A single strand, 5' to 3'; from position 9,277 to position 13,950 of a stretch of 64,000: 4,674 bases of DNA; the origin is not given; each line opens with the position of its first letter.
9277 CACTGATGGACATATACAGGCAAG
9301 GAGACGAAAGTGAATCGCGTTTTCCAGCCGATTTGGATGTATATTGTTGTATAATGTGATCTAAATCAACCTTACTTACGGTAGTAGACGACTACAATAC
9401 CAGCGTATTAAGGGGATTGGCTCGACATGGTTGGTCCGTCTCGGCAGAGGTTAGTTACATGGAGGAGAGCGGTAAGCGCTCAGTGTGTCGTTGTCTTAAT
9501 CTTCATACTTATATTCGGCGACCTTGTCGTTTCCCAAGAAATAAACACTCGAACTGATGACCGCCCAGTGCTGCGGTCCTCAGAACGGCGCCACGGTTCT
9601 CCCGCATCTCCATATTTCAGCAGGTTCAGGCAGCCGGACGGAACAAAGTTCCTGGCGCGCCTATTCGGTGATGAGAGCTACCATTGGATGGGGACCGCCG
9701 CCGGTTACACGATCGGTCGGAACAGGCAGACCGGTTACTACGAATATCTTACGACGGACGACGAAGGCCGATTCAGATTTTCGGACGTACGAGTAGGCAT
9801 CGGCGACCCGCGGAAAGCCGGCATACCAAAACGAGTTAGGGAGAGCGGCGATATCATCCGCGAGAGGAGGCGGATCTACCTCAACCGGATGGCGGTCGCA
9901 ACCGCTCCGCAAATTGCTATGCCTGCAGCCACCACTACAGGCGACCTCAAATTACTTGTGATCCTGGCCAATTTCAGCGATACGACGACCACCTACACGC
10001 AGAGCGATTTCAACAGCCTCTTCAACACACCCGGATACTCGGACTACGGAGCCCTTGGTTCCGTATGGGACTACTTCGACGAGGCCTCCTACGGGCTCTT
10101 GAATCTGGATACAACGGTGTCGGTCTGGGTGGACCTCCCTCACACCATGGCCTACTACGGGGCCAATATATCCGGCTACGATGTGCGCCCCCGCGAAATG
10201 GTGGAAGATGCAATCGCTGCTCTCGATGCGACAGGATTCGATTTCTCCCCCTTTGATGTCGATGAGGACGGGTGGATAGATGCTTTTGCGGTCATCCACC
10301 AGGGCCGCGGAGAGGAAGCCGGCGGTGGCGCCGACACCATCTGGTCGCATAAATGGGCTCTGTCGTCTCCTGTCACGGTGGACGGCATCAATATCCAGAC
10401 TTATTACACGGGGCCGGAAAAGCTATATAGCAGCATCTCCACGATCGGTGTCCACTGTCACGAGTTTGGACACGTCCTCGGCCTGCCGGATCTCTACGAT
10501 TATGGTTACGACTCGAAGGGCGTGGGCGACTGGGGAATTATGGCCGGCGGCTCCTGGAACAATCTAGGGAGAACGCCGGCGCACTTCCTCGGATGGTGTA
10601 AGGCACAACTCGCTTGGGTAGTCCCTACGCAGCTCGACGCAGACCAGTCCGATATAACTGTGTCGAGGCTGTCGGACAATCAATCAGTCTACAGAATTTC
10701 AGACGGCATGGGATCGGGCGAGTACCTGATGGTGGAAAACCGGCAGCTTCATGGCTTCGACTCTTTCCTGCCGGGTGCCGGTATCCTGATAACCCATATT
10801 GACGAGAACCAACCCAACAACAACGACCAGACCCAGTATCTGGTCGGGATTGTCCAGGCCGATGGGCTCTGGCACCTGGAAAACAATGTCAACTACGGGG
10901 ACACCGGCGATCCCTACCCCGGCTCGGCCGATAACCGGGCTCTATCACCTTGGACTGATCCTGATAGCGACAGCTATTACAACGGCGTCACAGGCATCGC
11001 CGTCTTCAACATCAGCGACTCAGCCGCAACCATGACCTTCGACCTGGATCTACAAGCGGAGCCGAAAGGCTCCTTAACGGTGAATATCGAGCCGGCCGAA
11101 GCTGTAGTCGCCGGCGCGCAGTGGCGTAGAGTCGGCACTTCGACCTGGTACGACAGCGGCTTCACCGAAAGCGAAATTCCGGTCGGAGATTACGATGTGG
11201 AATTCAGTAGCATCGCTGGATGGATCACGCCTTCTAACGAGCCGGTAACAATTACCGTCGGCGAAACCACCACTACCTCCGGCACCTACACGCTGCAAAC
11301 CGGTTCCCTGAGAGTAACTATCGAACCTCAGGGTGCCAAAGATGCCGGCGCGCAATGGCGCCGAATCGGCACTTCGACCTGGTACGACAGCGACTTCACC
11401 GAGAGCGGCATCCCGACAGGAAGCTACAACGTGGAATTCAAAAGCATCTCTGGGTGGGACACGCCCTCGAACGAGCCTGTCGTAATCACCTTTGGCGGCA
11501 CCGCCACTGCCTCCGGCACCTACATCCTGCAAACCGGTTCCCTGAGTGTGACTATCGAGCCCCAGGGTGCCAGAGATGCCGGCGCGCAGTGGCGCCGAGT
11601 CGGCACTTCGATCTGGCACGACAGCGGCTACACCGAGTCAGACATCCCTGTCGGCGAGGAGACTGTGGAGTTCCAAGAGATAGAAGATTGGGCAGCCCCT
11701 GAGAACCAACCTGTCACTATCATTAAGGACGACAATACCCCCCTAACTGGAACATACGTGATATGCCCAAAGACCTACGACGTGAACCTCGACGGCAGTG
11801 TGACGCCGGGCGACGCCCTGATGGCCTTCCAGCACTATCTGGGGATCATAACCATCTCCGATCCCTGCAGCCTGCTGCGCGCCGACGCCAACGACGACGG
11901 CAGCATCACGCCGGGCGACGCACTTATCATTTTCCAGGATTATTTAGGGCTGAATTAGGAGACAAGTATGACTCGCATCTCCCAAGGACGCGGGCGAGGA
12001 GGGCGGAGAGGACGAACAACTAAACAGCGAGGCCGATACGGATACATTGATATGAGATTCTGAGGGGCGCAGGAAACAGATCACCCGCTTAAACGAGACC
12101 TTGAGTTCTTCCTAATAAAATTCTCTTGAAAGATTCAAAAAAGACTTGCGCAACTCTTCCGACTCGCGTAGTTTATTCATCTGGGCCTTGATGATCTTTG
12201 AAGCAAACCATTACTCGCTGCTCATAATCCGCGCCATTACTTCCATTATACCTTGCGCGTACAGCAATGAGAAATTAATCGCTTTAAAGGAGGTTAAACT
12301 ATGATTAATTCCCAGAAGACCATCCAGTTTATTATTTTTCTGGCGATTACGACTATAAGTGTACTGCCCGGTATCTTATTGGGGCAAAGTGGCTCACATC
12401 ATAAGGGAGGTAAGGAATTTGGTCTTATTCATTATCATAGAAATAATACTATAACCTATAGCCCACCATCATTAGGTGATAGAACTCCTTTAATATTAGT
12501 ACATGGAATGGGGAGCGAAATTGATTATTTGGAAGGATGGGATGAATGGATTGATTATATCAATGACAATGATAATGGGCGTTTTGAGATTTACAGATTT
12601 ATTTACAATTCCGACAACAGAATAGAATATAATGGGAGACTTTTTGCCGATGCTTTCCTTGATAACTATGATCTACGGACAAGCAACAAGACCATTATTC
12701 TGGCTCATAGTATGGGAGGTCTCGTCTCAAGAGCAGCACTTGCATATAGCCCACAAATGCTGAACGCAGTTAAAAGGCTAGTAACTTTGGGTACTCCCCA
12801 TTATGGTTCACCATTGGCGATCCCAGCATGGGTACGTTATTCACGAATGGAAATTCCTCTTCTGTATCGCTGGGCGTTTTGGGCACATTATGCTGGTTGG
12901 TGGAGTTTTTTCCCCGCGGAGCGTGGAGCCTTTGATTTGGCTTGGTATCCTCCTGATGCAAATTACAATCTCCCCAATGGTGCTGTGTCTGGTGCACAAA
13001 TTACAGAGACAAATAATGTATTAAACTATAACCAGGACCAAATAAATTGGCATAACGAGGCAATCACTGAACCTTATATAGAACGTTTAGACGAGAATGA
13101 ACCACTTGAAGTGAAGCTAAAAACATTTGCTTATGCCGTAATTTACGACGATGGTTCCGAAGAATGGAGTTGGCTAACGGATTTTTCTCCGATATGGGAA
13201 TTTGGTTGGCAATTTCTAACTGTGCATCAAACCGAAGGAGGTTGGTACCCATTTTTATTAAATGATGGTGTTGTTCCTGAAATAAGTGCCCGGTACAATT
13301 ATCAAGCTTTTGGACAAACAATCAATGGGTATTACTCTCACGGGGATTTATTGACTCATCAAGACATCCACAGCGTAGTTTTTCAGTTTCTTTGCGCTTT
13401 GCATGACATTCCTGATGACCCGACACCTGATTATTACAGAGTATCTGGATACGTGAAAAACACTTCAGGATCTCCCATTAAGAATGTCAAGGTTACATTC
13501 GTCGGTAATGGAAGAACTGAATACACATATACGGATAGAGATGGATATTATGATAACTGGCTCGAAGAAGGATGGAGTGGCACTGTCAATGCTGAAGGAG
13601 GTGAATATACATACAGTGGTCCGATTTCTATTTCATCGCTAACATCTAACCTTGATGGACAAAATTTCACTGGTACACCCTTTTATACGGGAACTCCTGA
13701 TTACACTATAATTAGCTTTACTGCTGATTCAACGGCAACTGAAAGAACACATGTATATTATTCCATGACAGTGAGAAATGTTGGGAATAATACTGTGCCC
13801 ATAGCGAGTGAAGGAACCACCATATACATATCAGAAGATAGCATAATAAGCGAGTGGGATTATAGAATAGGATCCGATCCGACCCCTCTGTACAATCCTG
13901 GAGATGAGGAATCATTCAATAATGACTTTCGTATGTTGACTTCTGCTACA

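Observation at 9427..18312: Three-gene secreted cohesin-dockerin assembly carrying a protease and a lipase instead of glycoside hydrolases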

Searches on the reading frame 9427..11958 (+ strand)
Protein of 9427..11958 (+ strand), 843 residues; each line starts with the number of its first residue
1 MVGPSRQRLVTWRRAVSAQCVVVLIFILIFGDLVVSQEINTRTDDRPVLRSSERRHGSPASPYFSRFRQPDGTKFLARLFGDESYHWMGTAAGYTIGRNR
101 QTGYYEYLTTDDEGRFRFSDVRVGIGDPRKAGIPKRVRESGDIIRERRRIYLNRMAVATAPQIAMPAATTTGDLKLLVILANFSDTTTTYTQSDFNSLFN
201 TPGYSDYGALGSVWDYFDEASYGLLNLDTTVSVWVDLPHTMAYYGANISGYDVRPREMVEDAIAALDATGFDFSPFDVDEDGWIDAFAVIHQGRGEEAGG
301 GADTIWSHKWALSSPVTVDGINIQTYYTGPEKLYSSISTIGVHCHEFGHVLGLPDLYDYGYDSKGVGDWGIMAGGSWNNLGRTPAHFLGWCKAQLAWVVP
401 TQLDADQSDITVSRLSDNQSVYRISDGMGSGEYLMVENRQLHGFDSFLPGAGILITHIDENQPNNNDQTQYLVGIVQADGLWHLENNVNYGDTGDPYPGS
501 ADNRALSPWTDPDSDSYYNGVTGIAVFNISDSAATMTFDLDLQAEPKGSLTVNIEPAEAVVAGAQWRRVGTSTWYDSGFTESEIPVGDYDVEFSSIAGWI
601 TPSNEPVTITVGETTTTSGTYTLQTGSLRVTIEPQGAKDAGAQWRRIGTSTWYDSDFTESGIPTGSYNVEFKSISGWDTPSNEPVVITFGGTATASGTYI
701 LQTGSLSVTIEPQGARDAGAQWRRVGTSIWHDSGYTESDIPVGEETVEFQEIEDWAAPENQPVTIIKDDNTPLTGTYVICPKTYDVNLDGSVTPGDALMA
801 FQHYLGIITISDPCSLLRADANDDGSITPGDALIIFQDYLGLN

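Call 3: search_protein_families(library=pfam, proteins=[window:9427-11958:+], max_evalue=1)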
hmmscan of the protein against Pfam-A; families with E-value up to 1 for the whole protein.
window:9427-11958:+ (843 aa): 12 families
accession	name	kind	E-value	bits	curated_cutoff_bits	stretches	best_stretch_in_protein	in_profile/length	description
PF05547.17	Peptidase_M6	-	8.7e-29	101.1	22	1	188-392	42-282/294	Immune inhibitor A peptidase M6, catalytic domain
PF00404.24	Dockerin_1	-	3.6e-08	33.9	22.9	1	784-835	2-52/57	Dockerin type I domain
PF22832.1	PsaO_TMD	-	0.0039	18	27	0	588-615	9-36/91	PsaO transmembrane domain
PF02031.22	Peptidase_M7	-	0.0082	16.7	25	1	340-358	79-97/133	Streptomyces extracellular neutral proteinase (M7) family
PF13620.12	CarboxypepD_reg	-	0.021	15.6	32.3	0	99-124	23-48/82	Carboxypeptidase regulatory-like domain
PF17802.7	SpaA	-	0.024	15.2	23.1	0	578-617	42-82/91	Prealbumin-like fold domain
PF18986.5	DUF5719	-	0.053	13.1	26.2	1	533-589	210-265/319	Family of unknown function (DUF5719)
PF12044.14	Metallopep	-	0.076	12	27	1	338-354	313-329/427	Putative peptidase family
PF00413.30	Peptidase_M10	-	0.18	12.1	24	1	316-353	102-122/159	Matrixin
PF24698.1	DUF7662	-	0.27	11.5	26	0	712-750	30-70/72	Domain of unknown function (DUF7662)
PF13405.12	EF-hand_6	-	0.44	10.9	25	0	273-286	6-19/30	EF-hand domain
PF13499.12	EF-hand_7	-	0.65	10.8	30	0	782-828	9-58/67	EF-hand domain pair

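Call 4: search_protein_families(library=ncbifam, proteins=[window:9427-11958:+], max_evalue=0.1)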
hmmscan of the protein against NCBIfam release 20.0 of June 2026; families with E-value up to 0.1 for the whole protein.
window:9427-11958:+ (843 aa): 5 families
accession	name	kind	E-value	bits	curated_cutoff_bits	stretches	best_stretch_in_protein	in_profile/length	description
TIGR03296.1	M6dom_TIGR03296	domain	3.8e-70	237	110.8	1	178-457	1-286/286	M6 family metalloprotease domain-containing protein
NF052323.1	T9SSA_dep_M6i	equivalog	2.9e-13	48.7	600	1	335-462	248-374/1043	T9SS-dependent M6-like inactivated metalloprotease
NF011836.1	PRK15308.1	equivalog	0.0019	17.8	500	0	616-673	162-220/236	fimbrial chaperone TcfA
NF041766.1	choice_anch_U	domain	0.028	15.2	32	0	544-578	19-54/92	choice-of-anchor U domain-containing protein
NF033628.1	snapalysin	exception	0.037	13.8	300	1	340-358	149-167/207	snapalysin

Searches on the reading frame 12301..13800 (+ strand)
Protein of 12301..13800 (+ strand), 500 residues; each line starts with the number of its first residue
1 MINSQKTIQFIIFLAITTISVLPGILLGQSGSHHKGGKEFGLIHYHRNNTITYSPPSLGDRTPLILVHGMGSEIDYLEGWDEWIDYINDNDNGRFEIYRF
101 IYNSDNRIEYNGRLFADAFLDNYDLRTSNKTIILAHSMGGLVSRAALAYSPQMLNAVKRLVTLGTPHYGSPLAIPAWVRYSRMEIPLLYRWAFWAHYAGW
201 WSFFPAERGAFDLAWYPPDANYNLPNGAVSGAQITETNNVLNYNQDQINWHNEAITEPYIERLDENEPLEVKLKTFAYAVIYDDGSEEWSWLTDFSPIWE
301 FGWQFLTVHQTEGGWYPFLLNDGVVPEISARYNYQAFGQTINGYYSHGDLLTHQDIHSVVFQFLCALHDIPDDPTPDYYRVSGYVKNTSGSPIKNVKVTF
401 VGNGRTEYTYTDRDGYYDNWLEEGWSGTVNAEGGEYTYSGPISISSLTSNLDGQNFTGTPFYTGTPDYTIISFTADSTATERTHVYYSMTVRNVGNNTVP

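Call 46: search_solved_structures(query=window:12301-13800:+, max_evalue=0.01)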
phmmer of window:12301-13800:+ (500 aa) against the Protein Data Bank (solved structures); distinct sequences matched with E-value up to 0.01: 13.
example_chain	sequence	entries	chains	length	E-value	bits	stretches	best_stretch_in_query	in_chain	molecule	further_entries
6wpx_A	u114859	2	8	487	1.3e-07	34.1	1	45-180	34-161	BlEst2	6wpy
1qge_D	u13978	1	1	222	2.7e-06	29.7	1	60-173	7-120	PROTEIN (TRIACYLGLYCEROL HYDROLASE)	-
1cvl_A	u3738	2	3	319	5.9e-06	28.6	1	60-173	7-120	TRIACYLGLYCEROL HYDROLASE | Lipase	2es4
1tah_B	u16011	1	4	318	6.2e-06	28.5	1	60-173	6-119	LIPASE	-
1hqd_A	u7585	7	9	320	0.00016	23.9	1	60-173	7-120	LIPASE | TRIACYL-GLYCEROL-HYDROLASE | TRIACYL-GLYCEROL HYDROLASE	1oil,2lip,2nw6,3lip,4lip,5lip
1ys1_X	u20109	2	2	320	0.00016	23.9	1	60-173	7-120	Lipase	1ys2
8xy5_A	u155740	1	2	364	0.00023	23.3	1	60-173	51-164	Alpha/beta hydrolase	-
7cof_A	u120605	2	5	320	0.00027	23.1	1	61-173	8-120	Alpha/beta hydrolase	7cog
8k9r_A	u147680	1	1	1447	0.00062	21.9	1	123-197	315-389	GPI inositol-deacylase,MCherry protein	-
8k9q_A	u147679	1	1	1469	0.00063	21.9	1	123-197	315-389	GPI inositol-deacylase,fused thermostable green fluorescent protein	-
8k9t_A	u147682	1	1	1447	0.0016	20.5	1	123-197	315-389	GPI inositol-deacylase,MCherry protein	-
9g8u_A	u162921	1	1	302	0.0036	19.4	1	60-174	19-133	Lactonizing lipase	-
7x2p_A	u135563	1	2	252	0.0043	19.1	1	113-181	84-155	Putative lipase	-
